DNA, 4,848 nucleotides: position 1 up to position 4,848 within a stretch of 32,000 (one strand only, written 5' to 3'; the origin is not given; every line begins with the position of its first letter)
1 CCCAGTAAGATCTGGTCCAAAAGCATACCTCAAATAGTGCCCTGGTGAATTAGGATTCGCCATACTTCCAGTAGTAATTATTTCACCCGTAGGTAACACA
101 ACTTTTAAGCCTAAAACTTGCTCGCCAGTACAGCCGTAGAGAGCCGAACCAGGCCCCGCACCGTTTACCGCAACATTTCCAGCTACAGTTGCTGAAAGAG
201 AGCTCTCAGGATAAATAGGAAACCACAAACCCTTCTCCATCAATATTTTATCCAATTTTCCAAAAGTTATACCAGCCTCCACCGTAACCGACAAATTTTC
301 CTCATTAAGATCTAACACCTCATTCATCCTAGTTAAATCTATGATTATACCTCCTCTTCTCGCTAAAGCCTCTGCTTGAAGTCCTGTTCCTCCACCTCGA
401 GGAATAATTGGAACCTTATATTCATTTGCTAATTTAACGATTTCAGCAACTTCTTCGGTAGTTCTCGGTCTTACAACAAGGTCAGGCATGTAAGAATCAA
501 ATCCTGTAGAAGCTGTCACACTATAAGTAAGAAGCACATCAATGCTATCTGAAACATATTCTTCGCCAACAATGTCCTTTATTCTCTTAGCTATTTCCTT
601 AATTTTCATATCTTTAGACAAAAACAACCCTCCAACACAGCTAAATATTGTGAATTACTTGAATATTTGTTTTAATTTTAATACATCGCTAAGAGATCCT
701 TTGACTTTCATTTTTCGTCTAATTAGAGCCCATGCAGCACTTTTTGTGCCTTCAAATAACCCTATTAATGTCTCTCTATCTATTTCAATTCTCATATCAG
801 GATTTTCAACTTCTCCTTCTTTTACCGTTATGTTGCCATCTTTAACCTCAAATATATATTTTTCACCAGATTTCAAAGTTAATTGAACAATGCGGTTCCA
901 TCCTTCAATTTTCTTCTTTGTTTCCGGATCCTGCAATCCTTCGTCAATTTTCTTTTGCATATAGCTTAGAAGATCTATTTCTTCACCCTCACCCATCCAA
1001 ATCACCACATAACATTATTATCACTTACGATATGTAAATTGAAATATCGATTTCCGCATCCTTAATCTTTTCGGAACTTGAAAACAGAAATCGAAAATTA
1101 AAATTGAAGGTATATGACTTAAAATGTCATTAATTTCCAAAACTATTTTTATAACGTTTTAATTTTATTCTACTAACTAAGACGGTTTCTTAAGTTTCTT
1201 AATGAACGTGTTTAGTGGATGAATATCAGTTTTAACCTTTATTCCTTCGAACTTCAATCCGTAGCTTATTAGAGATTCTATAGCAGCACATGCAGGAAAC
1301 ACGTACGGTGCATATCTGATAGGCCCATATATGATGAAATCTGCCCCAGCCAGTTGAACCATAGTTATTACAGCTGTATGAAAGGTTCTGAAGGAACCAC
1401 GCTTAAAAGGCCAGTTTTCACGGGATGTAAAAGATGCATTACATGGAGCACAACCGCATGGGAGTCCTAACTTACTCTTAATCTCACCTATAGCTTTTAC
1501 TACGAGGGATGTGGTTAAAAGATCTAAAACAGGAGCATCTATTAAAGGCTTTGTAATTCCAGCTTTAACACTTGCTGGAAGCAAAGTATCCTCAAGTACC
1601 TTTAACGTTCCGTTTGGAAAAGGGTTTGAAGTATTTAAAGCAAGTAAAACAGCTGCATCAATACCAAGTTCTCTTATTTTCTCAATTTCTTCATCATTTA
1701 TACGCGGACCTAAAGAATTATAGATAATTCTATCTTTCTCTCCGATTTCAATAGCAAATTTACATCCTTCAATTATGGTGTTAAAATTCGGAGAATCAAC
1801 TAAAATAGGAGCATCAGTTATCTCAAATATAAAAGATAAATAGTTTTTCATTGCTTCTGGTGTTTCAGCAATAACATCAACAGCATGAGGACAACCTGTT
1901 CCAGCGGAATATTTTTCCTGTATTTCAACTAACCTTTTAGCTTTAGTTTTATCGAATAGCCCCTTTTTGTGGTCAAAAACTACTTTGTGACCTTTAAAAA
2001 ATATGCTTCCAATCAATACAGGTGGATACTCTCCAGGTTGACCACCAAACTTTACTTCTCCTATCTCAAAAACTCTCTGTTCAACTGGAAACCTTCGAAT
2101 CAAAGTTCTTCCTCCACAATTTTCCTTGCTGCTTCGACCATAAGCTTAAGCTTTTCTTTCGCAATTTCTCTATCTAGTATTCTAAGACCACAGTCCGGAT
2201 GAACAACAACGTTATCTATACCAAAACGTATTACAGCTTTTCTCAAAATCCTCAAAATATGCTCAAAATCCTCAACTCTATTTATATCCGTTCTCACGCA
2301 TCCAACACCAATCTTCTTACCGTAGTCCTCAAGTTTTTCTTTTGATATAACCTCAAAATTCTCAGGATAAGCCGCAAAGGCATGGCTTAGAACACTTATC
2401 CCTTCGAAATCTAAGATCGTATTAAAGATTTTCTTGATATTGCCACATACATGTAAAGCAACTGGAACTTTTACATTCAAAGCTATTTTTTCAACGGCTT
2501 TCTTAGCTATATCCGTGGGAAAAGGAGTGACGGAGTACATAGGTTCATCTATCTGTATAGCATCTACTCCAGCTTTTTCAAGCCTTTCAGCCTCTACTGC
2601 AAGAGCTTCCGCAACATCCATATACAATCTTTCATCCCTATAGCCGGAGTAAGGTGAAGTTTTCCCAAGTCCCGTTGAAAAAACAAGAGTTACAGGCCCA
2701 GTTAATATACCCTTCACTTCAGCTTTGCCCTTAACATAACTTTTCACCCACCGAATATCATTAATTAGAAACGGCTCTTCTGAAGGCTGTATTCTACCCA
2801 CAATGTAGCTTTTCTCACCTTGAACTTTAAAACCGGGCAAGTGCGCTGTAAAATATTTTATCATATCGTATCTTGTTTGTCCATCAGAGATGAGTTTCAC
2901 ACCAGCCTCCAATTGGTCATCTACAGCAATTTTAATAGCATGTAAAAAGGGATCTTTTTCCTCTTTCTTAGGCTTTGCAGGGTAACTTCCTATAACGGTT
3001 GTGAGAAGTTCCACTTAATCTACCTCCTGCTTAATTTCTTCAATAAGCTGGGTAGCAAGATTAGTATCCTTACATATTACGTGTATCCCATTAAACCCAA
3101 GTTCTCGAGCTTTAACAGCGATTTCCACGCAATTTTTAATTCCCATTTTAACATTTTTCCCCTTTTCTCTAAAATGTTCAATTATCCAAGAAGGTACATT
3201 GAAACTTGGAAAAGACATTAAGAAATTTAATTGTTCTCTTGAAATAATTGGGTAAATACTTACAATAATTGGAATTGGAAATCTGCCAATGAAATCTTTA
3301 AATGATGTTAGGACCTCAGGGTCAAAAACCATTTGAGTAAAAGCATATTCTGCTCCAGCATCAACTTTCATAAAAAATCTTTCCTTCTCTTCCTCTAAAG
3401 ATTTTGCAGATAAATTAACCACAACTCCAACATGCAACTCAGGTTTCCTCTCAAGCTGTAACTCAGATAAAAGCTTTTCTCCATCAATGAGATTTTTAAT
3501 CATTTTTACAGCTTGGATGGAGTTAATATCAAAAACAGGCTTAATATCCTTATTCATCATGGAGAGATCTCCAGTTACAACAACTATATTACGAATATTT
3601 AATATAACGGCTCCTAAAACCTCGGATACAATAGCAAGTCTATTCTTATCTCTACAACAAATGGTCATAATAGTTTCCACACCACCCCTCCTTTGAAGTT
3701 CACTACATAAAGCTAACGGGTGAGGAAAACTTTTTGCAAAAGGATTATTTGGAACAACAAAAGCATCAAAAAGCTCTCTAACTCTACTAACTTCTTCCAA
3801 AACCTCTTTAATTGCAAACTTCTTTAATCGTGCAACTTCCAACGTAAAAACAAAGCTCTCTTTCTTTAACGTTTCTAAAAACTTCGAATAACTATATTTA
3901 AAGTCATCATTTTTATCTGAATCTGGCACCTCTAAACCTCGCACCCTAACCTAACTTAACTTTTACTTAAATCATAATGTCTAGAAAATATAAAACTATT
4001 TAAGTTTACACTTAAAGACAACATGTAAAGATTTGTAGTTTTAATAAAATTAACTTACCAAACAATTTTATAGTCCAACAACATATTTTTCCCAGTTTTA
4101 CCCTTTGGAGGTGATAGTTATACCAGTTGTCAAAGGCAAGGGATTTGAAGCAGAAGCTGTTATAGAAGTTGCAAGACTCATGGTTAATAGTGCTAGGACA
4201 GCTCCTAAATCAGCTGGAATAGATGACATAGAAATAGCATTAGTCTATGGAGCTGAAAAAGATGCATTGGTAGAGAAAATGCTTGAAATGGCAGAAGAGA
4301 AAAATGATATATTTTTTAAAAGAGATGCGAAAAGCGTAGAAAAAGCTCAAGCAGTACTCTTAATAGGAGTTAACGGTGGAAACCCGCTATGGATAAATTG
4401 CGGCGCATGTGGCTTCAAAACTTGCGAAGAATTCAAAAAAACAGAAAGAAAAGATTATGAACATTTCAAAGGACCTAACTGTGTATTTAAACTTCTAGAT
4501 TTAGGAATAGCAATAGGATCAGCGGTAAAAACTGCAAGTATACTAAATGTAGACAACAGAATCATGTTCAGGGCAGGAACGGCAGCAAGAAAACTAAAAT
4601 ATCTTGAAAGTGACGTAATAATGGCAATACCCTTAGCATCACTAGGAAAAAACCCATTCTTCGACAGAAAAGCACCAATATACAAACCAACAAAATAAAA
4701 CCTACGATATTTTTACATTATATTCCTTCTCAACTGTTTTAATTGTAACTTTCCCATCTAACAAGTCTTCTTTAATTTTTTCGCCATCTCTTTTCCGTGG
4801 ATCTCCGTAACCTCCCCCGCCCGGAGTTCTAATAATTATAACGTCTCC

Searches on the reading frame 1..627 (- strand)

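Call 28: search_protein_families(library=pfam, proteins=[window:1-627:-], max_evalue=0.001)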
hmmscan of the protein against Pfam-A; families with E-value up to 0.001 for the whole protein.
window:1-627:- (209 aa): 1 family
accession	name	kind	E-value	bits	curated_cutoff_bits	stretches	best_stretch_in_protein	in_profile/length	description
PF01565.28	FAD_binding_4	-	6.4e-44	149.5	26.4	1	48-187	1-139/139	FAD binding domain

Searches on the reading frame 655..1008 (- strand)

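Call 28: search_protein_families(library=pfam, proteins=[window:655-1008:-], max_evalue=0.001)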
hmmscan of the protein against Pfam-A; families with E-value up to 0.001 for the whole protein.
window:655-1008:- (117 aa): 2 families
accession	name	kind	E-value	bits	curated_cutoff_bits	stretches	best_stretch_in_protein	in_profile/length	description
PF02036.22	SCP2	-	1e-13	51.9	21.3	1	21-117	4-101/101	SCP-2 sterol transfer family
PF14864.11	Alkyl_sulf_C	-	6.6e-06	26.8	27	1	33-115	28-112/125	Alkyl sulfatase C-terminal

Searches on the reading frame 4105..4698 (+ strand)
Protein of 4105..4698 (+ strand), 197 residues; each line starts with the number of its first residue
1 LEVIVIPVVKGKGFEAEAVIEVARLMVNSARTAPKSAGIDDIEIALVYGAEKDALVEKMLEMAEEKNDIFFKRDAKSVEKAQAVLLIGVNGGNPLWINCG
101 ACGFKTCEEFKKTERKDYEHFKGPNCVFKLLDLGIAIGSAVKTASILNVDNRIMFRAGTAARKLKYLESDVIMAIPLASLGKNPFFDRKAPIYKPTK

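Call 28: search_protein_families(library=pfam, proteins=[window:4105-4698:+], max_evalue=0.001)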
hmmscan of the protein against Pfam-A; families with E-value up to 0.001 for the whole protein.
window:4105-4698:+ (197 aa): 2 families
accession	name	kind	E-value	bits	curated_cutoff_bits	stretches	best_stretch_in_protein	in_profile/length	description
PF09918.14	DUF2148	-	6e-32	109.9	25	1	122-188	1-68/68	Uncharacterized protein containing a ferredoxin domain (DUF2148)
PF04060.18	FeS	-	0.00013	22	23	1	97-110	4-17/33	Putative Fe-S cluster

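Call 75: find_homologous_proteins(query=window:4105-4698:+)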
Query window:4105-4698:+ (197 aa): 3932 proteins with E <= 0.001 among 4397 candidates; the best 120 are listed. Only proteins of 108 to 345 residues were searched: fused or split forms outside these lengths cannot appear, so this answer is no evidence that the protein stands alone or is whole; lengths 'longer' or 'shorter' looks for them.
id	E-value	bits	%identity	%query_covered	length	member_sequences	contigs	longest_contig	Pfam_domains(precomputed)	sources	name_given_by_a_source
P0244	3.6e-112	390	90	97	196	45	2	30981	PF09918.15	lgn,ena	-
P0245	1.9e-65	238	62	92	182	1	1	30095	PF09918.15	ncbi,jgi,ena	-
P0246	2.1e-64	234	62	92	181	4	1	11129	PF09918.15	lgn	-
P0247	2.5e-64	234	60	94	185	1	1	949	PF09918.15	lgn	-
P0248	3.7e-64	234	61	93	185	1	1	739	PF09918.15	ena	-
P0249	5.4e-64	233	61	92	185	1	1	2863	PF09918.15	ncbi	-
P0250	1.3e-63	232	60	92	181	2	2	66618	PF09918.15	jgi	-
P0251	1.4e-63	232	59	94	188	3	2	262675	PF09918.15,PF04060.19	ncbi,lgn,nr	ncbi:MAG: DUF2148 domain-containing protein [Candidatus Bathyarchaeota archaeon]|nr:DUF2148 domain-c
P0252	4.5e-63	230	58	94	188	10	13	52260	PF09918.15,PF04060.19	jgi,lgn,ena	jgi:uncharacterized ferredoxin-like protein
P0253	4.6e-63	230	61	89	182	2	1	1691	PF09918.15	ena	-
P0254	5.0e-63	230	59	94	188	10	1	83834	PF09918.15,PF04060.19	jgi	jgi:uncharacterized ferredoxin-like protein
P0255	5.1e-63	230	60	93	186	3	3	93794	PF09918.15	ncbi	ncbi:MAG: DUF2148 domain-containing protein [Candidatus Bathyarchaeia archaeon]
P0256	7.1e-63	229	59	92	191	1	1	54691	PF09918.15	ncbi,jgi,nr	ncbi:MAG: DUF2148 domain-containing protein [Candidatus Bathyarchaeota archaeon]|jgi:uncharacterized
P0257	8.0e-63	229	60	94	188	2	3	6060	PF09918.15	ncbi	ncbi:MAG: DUF2148 domain-containing protein [Candidatus Bathyarchaeia archaeon]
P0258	1.0e-62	229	60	93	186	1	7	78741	PF09918.15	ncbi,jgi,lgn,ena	ncbi:MAG: ferredoxin domain-containing protein [Candidatus Baldrarchaeia archaeon]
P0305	1.5e-60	222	64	87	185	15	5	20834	PF09918.15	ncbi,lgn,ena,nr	ncbi:MAG: hypothetical protein J7K36_05285 [Archaeoglobaceae archaeon]|nr:hypothetical protein [Arch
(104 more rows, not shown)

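Call 77: find_encoding_contigs(protein=P0258, flank=5000, max_places=1)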
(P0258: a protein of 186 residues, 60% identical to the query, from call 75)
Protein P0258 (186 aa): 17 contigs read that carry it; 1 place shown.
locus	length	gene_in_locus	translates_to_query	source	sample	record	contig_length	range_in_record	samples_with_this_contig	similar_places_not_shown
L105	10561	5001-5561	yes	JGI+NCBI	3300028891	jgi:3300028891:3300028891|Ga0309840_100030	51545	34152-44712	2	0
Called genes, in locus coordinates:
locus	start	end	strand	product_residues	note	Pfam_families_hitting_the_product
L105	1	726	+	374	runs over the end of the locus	PF13401:AAA_22 (faint), PF00025:Arf, PF00009:GTP_EFTU (faint), PF00071:Ras, PF01926:MMR_HSR1, PF08477:Roc, PF09439:SRPRB (weak)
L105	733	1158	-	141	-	PF12760:Zn_ribbon_IS1595 (weak)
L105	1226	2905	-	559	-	-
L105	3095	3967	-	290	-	-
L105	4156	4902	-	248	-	PF00702:Hydrolase, PF13419:HAD_2, PF13242:Hydrolase_like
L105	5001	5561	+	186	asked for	PF09918:DUF2148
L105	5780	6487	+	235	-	PF09335:VTT_dom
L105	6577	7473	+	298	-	PF00753:Lactamase_B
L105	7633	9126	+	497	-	PF00291:PALP, PF03551:PadR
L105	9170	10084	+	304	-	PF00977:His_biosynth (faint), PF01680:SOR_SNZ, PF03060:NMO (faint), PF05690:ThiG (weak)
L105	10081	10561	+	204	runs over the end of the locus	PF01174:SNO, PF07685:GATase_3, PF00117:GATase (weak)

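Call 78: find_encoding_contigs(protein=P0251, flank=5000, max_places=1)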
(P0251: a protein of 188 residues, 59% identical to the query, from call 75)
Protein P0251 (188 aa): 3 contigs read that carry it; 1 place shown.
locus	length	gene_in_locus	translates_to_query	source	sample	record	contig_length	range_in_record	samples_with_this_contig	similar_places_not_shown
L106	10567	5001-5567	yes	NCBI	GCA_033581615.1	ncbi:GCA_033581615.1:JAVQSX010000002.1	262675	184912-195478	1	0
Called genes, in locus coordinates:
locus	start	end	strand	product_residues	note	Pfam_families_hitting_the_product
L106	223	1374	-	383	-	PF22020:RlmL_1st, PF02926:THUMP, PF01170:UPF0020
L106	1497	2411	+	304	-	PF02445:NadA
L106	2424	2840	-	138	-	PF01402:RHH_1 (weak), PF08753:NikR_C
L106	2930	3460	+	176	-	-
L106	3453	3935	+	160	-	PF02663:FmdE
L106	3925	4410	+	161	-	PF08973:TM1506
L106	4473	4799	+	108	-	PF00085:Thioredoxin, PF04756:OST3_OST6 (weak), PF13098:Thioredoxin_2, PF13905:Thioredoxin_8 (faint)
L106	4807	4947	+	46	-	-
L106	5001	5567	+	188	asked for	PF04060:FeS (weak), PF09918:DUF2148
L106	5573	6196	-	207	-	-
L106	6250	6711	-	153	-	-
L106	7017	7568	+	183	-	PF01978:TrmB (faint), PF01047:MarR (faint), PF12840:HTH_20 (weak), PF13404:HTH_AsnC-type, PF13412:HTH_24, PF13384:HTH_23 (weak), PF01037:AsnC_trans_reg, PF22482:AsnC_trans_reg_3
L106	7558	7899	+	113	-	PF19027:DUF5752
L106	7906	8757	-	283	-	-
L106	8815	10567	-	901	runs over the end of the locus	PF00801:PKD, PF18911:PKD_4, PF22352:K319L-like_PKD (weak), PF00801:PKD, PF18911:PKD_4, PF00801:PKD, PF18911:PKD_4, PF18998:Flg_new_2, +7 more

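Call 79: find_encoding_contigs(protein=P0305, flank=5000, max_places=1)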
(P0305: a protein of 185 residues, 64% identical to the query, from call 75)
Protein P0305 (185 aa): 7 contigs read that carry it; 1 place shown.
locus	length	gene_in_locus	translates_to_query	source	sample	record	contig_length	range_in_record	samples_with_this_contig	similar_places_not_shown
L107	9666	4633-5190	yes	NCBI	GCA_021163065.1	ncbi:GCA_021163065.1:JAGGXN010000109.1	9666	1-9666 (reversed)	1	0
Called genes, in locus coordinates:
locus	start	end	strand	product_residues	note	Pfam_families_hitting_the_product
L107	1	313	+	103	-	PF02915:Rubrerythrin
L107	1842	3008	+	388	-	PF01654:Cyt_bd_oxida_I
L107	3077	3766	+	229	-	PF01884:PcrB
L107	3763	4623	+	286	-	PF01040:UbiA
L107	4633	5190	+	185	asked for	PF09918:DUF2148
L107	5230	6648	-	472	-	PF00809:Pterin_bind (faint), PF14251:PterinBD-DUF4346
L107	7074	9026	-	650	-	-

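Call 92: search_solved_structures(query=window:4105-4698:+, max_evalue=0.01)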
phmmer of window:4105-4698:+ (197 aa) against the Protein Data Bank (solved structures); distinct sequences matched with E-value up to 0.01: 0.

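Call 93: search_protein_families(library=ncbifam, proteins=[window:4105-4698:+], max_evalue=0.00001)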
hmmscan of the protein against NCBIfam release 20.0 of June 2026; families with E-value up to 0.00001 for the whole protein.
window:4105-4698:+ (197 aa): 0 families

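Call 113: predict_structure(alignment_id=A4)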
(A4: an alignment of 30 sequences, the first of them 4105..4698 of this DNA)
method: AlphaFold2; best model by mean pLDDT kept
length: 197 residues; sequences in the alignment: 30
mean_pLDDT: 89.7   pTM: 0.84
mean pLDDT of the five models: 89.7, 89.8, 88.9, 88.8, 87.3
residues with pLDDT >= 90: 152; 70-90: 22; 50-70: 23; < 50: 0
segments of 3 or more residues with pLDDT < 50: none
pLDDT, mean of each block of 10 residues (from residue 1): 61 82 97 84 95 98 93 95 97 93 96 93 95 97 95 97 96 95 71 54
secondary structure, 60 per line:
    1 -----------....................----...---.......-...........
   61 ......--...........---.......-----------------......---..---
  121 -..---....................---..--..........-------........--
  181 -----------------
elements in order: H12-31 E42-48 H50-66 H69-79 E83-89 H107-112 H127-146 H155-163 E171-178

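Call 117: fold_search(model_id=the predicted structure, library=pdb)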
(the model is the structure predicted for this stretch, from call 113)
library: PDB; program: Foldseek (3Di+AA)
matches with E <= 10: 500; with E <= 0.001: 90
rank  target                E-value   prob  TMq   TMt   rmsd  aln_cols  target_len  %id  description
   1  3gfa_B                5.5e-06  1.00  0.55  0.55   7.3       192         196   12  Crystal structure of a putative nitroreductase in complex with fmn (cd3205) from clostridium difficile 630 at 1.35 A r (released 2009-03-17)
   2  3gfa_A                1.2e-05  1.00  0.55  0.55   6.3       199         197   13  Crystal structure of a putative nitroreductase in complex with fmn (cd3205) from clostridium difficile 630 at 1.35 A r (released 2009-03-17)
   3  3pxv_B                3.0e-05  1.00  0.52  0.54   5.1       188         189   14  Crystal structure of a Nitroreductase with bound FMN (Dhaf_2018) from Desulfitobacterium hafniense DCB-2 at 2.30 A res (released 2010-12-29)
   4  2ifa_F                3.2e-05  1.00  0.56  0.56   5.5       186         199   14  Crystal Structure of the PUTATIVE NITROREDUCTASE (SMU.260) IN COMPLEX WITH FMN FROM STREPTOCOCCUS MUTANS, NORTHEAST ST (released 2006-10-03)
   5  3pxv_A                3.4e-05  1.00  0.52  0.54   5.2       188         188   14  Crystal structure of a Nitroreductase with bound FMN (Dhaf_2018) from Desulfitobacterium hafniense DCB-2 at 2.30 A res (released 2010-12-29)
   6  2ifa_B                4.3e-05  1.00  0.58  0.57   4.7       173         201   13  Crystal Structure of the PUTATIVE NITROREDUCTASE (SMU.260) IN COMPLEX WITH FMN FROM STREPTOCOCCUS MUTANS, NORTHEAST ST (released 2006-10-03)
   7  2ifa_A                7.6e-05  1.00  0.56  0.55   5.1       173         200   13  Crystal Structure of the PUTATIVE NITROREDUCTASE (SMU.260) IN COMPLEX WITH FMN FROM STREPTOCOCCUS MUTANS, NORTHEAST ST (released 2006-10-03)
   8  2fre_B                8.6e-05  1.00  0.51  0.51   6.1       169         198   14  The crystal structure of the oxidoreductase containing FMN (released 2006-03-07)
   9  2fre_A                9.7e-05  1.00  0.51  0.50   6.0       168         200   14  The crystal structure of the oxidoreductase containing FMN (released 2006-03-07)
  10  4ttc_A                1.0e-04  1.00  0.50  0.45   7.3       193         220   14  Crystal structure of homo sapiens IODOTYROSINE DEIODINASE bound to FMN and mono-iodotyrosine (MIT) (released 2014-11-26)
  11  5yak_B                1.0e-04  1.00  0.51  0.46   7.6       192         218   16  The crystal structure of human IYD Thr239 mutant with ligand 3-Fluorotyrosine (F-Tyr) (released 2018-08-08)
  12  4bn9                  1.2e-04  1.00  0.53  0.54   5.5       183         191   14  Nitroreductase CinD from Lactococcus lactis in complex with nicotinic acid (released 2014-05-28)
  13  3eo8_A                1.2e-04  1.00  0.51  0.47   6.4       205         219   17  Crystal structure of BluB-like flavoprotein (YP_001089088.1) from CLOSTRIDIUM DIFFICILE 630 at 1.74 A resolution (released 2008-11-04)
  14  3k6h_A                1.2e-04  1.00  0.55  0.56   6.6       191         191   14  Crystal structure of a nitroreductase family protein from Agrobacterium tumefaciens str. C58 (released 2009-10-27)
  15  2i7h_A                1.3e-04  1.00  0.51  0.53   6.0       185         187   12  Crystal Structure of the Nitroreductase-like Family Protein from Bacillus cereus (released 2006-10-03)
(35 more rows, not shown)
